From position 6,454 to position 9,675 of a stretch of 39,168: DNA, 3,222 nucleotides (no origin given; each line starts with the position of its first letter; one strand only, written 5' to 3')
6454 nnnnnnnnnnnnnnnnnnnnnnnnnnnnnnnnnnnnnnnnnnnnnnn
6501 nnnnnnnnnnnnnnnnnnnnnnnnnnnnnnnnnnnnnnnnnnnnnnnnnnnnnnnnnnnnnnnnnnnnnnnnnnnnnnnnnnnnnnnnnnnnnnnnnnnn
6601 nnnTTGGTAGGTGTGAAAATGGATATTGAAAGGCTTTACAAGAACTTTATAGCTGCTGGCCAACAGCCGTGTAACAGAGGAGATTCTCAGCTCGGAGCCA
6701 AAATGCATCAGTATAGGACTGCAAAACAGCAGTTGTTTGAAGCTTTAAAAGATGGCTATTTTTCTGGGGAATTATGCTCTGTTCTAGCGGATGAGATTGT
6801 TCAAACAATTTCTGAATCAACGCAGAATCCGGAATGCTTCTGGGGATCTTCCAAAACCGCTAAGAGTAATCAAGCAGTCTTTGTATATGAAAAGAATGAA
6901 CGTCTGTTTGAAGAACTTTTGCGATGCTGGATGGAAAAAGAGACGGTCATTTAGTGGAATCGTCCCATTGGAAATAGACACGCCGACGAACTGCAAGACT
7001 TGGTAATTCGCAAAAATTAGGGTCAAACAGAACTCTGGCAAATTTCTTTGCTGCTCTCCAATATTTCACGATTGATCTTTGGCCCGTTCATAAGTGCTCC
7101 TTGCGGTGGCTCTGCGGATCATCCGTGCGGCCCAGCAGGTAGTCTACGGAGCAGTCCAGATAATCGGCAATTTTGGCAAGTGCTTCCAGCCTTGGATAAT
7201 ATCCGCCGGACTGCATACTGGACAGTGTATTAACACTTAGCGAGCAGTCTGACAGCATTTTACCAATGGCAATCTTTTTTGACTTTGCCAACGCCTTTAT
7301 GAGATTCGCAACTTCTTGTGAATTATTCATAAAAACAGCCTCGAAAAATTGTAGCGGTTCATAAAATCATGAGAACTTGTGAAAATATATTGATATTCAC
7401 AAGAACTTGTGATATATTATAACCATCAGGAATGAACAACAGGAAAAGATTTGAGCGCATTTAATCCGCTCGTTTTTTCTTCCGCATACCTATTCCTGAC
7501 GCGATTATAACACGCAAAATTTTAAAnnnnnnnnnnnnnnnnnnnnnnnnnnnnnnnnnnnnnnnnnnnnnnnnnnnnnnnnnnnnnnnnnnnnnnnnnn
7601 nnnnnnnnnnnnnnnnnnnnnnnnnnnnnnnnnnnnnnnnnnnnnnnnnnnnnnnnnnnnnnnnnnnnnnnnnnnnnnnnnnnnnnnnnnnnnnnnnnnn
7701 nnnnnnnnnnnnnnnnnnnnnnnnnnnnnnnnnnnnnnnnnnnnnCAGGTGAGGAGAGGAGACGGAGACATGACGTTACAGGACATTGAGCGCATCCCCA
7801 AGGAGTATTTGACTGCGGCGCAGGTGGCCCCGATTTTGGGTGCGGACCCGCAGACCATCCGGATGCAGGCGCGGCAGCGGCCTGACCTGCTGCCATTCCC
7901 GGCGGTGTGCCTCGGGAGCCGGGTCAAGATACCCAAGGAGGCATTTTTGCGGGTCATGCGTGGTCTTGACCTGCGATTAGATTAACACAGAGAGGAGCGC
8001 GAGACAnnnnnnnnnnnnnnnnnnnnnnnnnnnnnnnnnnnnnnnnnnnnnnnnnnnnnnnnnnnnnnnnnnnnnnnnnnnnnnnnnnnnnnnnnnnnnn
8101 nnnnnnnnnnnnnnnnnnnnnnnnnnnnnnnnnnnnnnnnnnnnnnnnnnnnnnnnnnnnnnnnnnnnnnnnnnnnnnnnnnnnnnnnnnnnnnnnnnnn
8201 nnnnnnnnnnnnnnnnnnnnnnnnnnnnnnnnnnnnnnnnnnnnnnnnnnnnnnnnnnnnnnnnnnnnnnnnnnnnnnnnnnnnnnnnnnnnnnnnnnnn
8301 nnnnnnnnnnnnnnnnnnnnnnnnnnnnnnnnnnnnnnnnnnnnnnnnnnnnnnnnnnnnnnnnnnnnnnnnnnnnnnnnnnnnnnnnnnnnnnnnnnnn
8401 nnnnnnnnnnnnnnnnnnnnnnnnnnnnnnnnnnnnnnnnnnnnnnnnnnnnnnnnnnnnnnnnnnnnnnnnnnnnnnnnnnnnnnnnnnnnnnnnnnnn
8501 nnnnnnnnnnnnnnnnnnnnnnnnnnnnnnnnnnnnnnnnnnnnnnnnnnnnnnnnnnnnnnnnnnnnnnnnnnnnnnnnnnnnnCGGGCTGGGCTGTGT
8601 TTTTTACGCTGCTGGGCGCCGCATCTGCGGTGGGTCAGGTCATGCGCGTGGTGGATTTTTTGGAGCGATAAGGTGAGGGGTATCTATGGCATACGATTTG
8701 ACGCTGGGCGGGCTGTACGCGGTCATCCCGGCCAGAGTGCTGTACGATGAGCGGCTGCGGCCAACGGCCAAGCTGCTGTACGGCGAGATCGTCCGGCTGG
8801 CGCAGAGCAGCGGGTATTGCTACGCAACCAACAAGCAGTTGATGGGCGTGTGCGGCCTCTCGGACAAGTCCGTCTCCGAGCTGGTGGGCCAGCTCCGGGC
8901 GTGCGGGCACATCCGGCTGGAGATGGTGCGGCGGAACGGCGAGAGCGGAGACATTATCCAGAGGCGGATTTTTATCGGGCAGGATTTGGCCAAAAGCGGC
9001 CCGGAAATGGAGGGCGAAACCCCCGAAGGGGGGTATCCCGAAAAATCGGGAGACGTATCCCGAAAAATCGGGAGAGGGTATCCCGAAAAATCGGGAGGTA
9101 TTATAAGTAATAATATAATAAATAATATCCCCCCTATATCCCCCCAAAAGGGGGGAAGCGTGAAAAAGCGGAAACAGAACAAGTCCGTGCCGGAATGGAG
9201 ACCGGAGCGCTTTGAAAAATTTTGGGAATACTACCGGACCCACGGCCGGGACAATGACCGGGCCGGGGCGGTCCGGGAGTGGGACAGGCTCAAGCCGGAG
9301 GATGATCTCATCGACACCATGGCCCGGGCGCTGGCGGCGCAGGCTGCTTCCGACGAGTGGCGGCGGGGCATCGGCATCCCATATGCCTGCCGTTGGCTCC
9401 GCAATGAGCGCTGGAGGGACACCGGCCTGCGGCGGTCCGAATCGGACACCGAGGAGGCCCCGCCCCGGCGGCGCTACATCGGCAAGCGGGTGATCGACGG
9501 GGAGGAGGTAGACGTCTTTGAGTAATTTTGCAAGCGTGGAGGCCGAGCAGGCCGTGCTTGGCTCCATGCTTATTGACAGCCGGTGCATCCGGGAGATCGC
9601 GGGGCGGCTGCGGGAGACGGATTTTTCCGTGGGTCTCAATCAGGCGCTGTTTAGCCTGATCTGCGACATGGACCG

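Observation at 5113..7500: Low-GC island with its own recombinase and regulator inserted between repressor and cro, flanked by duplicated promoter/leader segments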

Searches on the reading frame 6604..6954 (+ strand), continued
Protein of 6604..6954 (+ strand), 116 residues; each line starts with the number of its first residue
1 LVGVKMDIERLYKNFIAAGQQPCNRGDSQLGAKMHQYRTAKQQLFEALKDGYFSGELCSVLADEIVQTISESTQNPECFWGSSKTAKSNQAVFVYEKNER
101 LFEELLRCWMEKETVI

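Call 84: find_encoding_contigs(protein=P0171, flank=6000, max_places=3)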
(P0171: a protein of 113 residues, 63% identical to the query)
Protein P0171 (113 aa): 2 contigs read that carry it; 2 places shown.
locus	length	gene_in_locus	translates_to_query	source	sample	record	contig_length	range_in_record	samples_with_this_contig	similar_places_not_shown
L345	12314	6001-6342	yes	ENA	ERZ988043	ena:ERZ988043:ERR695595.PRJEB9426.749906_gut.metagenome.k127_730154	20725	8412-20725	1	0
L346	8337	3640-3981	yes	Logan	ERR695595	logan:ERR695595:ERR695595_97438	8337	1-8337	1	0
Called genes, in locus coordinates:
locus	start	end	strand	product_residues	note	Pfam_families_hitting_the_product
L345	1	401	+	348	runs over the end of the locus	PF11300:DUF3102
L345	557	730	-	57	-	-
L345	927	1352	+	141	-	-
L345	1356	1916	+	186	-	PF06356:DUF1064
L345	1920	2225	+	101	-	-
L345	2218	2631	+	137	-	PF09643:YopX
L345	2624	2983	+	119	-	PF04448:DUF551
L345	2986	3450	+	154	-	-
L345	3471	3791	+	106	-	-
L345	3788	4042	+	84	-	-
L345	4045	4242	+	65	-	PF14354:Lar_restr_allev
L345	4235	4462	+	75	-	-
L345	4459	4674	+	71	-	-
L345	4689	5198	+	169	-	-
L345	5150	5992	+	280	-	PF00589:Phage_integrase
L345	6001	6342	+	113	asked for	-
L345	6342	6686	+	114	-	-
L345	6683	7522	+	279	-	-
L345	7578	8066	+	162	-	-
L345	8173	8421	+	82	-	PF01844:HNH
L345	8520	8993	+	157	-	-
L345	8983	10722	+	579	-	PF03354:TerL_ATPase, PF20441:TerL_nuclease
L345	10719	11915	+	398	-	PF04860:Phage_portal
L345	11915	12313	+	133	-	?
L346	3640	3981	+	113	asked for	-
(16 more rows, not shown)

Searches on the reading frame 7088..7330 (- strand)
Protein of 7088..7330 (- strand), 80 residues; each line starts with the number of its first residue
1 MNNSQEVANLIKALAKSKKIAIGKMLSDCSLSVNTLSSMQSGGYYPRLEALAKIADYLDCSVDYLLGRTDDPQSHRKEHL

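Call 5: search_protein_families(library=pfam, proteins=[window:7088-7330:-], max_evalue=0.01)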
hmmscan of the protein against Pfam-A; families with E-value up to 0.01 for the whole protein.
window:7088-7330:- (80 aa): 2 families
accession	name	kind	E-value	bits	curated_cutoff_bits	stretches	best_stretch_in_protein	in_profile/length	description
PF13443.12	HTH_26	-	5.4e-07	30.2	22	1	11-71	2-63/63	Cro/C1-type HTH DNA-binding domain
PF01381.28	HTH_3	-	0.00022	21.6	23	1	31-65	21-55/55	Helix-turn-helix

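Call 6: search_protein_families(library=phrogs, proteins=[window:7088-7330:-], max_evalue=0.001)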
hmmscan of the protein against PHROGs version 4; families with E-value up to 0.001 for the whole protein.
window:7088-7330:- (80 aa): 6 families
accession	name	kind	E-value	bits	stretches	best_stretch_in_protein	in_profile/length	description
phrog_8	-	transcription regulation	3.6e-16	60.6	1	3-74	73-144/346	transcriptional regulator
phrog_4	-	transcription regulation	2.8e-06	27.6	1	5-74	135-200/400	transcriptional repressor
phrog_3037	-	transcription regulation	4.5e-06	27.6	1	25-76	34-85/189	transcriptional repressor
phrog_7396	-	unknown function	5.5e-05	23.9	1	33-75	45-87/227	-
phrog_27290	-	unknown function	0.00057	19.7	1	48-72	391-415/517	-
phrog_2967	-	transcription regulation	0.0006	20.4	1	3-68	7-72/225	transcriptional regulator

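Call 21: search_protein_families(library=ncbifam, proteins=[window:7088-7330:-], max_evalue=0.001)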
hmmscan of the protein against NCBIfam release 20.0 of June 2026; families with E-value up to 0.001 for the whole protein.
window:7088-7330:- (80 aa): 2 families
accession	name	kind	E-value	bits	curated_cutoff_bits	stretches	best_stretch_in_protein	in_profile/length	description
NF041951.1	phage_RstR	subfamily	4.9e-09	36.4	80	1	8-76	4-72/108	RstR family transcriptional repressor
NF010465.0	PRK13890.1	equivalog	0.00052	20.1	96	1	9-70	9-69/121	conjugal transfer protein TrbA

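Call 48: search_protein_families(library=padloc, proteins=[window:7088-7330:-], max_evalue=0.01)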
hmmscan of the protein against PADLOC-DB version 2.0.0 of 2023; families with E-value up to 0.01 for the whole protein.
window:7088-7330:- (80 aa): 5 families
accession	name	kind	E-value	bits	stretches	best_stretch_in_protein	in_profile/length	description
PDLC02926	HTH_VI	-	7.5e-05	20.9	1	9-71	4-66/92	-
PDLC04142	capH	-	0.0019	17.3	1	7-73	7-73/103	capH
PDLC03951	RmrA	-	0.0039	14.2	1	19-70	24-72/400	-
PDLC04775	PDC-M69A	-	0.0048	15.4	1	5-73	6-74/113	-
PDLC03667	Control_protein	-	0.0068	14.7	0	18-71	18-70/101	control protein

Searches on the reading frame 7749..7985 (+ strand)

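Call 5: search_protein_families(library=pfam, proteins=[window:7749-7985:+], max_evalue=0.01)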
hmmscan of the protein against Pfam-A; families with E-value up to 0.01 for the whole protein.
window:7749-7985:+ (78 aa): 1 family
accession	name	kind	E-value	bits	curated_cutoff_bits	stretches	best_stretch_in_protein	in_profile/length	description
PF12728.13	HTH_17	-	0.00053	20.6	27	1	20-71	1-48/51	Helix-turn-helix domain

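Call 6: search_protein_families(library=phrogs, proteins=[window:7749-7985:+], max_evalue=0.001)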
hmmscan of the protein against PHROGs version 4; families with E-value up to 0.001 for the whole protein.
window:7749-7985:+ (78 aa): 0 families

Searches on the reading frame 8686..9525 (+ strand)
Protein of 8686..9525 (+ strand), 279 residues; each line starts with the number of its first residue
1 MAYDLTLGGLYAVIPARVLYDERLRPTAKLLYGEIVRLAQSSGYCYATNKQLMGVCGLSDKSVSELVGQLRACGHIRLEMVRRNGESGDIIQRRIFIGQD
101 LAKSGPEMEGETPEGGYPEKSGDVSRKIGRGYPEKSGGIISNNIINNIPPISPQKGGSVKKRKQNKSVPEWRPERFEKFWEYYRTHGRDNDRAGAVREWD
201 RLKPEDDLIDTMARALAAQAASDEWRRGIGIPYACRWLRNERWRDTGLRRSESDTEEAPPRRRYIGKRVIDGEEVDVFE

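Call 21: search_protein_families(library=ncbifam, proteins=[window:8686-9525:+], max_evalue=0.001)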
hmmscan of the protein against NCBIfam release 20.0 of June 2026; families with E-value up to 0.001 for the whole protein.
window:8686-9525:+ (279 aa): 0 families

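Call 73: search_protein_families(library=pfam, proteins=[window:8686-9525:+], max_evalue=0.01)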
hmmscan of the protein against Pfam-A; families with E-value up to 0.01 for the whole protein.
window:8686-9525:+ (279 aa): 1 family
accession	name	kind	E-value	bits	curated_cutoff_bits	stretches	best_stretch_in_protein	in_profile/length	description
PF13730.12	HTH_36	-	4e-10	39.8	25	1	23-76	2-55/55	Helix-turn-helix domain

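Call 74: search_protein_families(library=phrogs, proteins=[window:8686-9525:+], max_evalue=0.01)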
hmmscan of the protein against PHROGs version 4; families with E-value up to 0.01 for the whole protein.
window:8686-9525:+ (279 aa): 11 families
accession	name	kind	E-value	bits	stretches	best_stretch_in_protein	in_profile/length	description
phrog_270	-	DNA, RNA and nucleotide metabolism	6.4e-28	99.2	1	11-245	32-248/383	replication initiation protein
phrog_19658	-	DNA, RNA and nucleotide metabolism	3.4e-14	54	1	11-80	4-73/283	replication initiation protein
phrog_9474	-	DNA, RNA and nucleotide metabolism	3.1e-10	41.1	1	159-256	162-258/288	replication initiation protein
phrog_428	-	DNA, RNA and nucleotide metabolism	3.2e-08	34.2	1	7-155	86-224/455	replication initiation protein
phrog_186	-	DNA, RNA and nucleotide metabolism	7.4e-08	33.4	1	11-149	22-157/308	DnaD-like helicase loader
phrog_678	-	DNA, RNA and nucleotide metabolism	1.6e-05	25.6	1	22-182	69-233/346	replication initiation O-like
phrog_9327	-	DNA, RNA and nucleotide metabolism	0.00037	21.2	1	162-245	160-240/276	primosomal protein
phrog_2880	-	DNA, RNA and nucleotide metabolism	0.00045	20.3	1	11-79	13-86/459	replication initiation protein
phrog_8102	-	DNA, RNA and nucleotide metabolism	0.0014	18.8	0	11-88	19-100/337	replication initiation protein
phrog_1032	-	DNA, RNA and nucleotide metabolism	0.0067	17.5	0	39-219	30-212/281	replication initiation protein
phrog_35156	-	unknown function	0.0081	17.1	0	175-244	86-150/154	-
